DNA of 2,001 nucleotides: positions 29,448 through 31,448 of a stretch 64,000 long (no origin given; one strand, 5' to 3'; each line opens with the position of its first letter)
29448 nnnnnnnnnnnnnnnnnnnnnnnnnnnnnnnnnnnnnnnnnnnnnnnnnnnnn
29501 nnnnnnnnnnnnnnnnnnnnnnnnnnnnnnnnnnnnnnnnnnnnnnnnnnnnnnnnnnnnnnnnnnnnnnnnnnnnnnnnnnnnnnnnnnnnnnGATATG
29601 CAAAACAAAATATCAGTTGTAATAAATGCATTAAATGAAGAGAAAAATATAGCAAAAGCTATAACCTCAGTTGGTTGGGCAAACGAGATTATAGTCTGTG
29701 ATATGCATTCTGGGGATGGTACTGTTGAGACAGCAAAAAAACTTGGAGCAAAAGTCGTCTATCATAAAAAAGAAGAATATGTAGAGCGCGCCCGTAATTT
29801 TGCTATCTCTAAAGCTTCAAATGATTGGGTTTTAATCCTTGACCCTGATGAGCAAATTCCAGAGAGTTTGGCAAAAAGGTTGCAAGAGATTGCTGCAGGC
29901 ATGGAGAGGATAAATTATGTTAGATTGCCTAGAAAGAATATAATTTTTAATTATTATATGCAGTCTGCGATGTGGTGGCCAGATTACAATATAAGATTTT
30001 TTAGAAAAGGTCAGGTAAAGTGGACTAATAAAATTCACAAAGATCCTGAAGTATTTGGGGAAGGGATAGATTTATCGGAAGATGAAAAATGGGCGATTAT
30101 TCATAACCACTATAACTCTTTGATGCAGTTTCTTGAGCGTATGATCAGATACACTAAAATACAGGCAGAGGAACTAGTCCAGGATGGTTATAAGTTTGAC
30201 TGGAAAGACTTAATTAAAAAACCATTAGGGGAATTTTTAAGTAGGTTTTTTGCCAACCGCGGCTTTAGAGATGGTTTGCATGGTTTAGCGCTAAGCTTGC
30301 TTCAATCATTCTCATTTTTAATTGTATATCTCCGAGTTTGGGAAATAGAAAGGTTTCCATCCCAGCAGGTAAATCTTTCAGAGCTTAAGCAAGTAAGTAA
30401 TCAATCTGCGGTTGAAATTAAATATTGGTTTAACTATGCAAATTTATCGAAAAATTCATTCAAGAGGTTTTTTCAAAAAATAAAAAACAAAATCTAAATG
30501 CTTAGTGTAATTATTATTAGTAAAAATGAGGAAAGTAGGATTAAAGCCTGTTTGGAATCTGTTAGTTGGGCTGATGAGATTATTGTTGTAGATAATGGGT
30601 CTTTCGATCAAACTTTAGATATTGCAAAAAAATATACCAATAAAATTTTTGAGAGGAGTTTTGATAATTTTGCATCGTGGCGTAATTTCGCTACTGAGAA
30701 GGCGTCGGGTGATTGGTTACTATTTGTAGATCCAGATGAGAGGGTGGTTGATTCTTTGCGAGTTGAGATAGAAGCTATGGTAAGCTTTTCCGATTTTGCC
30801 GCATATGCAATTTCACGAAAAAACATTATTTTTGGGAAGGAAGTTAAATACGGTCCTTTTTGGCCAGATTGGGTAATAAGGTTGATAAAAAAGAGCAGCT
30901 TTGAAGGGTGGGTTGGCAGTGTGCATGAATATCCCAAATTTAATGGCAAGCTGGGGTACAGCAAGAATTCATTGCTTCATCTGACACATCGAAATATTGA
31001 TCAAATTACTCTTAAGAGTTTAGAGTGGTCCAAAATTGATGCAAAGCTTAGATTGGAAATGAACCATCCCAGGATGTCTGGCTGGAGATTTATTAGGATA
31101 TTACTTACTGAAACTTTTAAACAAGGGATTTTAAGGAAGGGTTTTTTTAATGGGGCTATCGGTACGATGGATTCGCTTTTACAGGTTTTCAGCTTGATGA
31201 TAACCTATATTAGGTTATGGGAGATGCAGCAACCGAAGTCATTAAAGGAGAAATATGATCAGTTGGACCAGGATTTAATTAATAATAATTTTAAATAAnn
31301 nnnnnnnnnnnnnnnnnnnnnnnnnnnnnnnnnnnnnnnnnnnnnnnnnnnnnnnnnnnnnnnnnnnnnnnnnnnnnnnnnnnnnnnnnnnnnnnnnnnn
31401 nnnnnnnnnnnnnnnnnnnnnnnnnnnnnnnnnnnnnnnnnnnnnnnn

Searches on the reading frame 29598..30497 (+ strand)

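Call 9: search_protein_families(library=pfam, proteins=[window:29598-30497:+], max_evalue=0.01)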
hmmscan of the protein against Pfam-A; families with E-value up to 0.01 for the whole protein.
window:29598-30497:+ (299 aa): 2 families
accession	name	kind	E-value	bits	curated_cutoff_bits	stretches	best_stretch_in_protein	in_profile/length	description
PF00535.33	Glycos_transf_2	-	1.6e-18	67.7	23.3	1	6-143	1-146/168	Glycosyl transferase family 2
PF13704.12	Glyco_tranf_2_4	-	1.6e-05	25.7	27.5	1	28-86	19-83/98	Glycosyl transferase family 2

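Call 73: search_protein_families(library=ncbifam, proteins=[window:29598-30497:+], max_evalue=1e-8)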
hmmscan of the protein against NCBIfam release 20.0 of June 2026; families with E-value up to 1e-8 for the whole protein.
window:29598-30497:+ (299 aa): 2 families
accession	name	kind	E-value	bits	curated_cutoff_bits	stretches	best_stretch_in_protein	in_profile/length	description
TIGR04283.1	glyco_like_mftF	equivalog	5e-12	45.9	182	1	5-119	1-120/221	TIGR04283 family arsenosugar biosynthesis glycosyltransferase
TIGR04195.1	S_glycosyl_SunS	equivalog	2.4e-10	39.8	350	1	5-179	59-231/421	SunS family peptide S-glycosyltransferase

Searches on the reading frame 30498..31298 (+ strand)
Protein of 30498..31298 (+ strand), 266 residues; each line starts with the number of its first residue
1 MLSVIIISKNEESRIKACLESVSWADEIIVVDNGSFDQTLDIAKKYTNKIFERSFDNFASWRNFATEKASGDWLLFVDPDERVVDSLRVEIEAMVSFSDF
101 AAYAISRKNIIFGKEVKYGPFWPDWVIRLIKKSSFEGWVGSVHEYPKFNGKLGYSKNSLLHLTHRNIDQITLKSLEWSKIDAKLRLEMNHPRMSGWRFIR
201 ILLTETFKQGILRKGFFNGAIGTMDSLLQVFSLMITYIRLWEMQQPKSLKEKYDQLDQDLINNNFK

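Call 9: search_protein_families(library=pfam, proteins=[window:30498-31298:+], max_evalue=0.01)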
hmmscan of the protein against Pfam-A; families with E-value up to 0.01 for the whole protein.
window:30498-31298:+ (266 aa): 3 families
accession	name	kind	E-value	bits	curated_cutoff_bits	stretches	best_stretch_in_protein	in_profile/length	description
PF00535.33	Glycos_transf_2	-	8.6e-17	62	23.3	1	3-85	1-93/168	Glycosyl transferase family 2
PF13704.12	Glyco_tranf_2_4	-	5.1e-07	30.6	27.5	1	9-84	1-85/98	Glycosyl transferase family 2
PF10111.15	Glyco_tranf_2_2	-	0.006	16.5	27.3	1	4-81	2-92/276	Glycosyltransferase like family 2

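Call 73: search_protein_families(library=ncbifam, proteins=[window:30498-31298:+], max_evalue=1e-8)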
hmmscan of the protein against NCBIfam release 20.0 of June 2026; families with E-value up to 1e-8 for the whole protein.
window:30498-31298:+ (266 aa): 2 families
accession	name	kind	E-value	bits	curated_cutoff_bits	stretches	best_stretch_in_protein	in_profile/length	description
TIGR04283.1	glyco_like_mftF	equivalog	5e-12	45.9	182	1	2-96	1-98/221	TIGR04283 family arsenosugar biosynthesis glycosyltransferase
TIGR04195.1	S_glycosyl_SunS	equivalog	2.5e-11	43.1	350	1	5-86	62-147/421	SunS family peptide S-glycosyltransferase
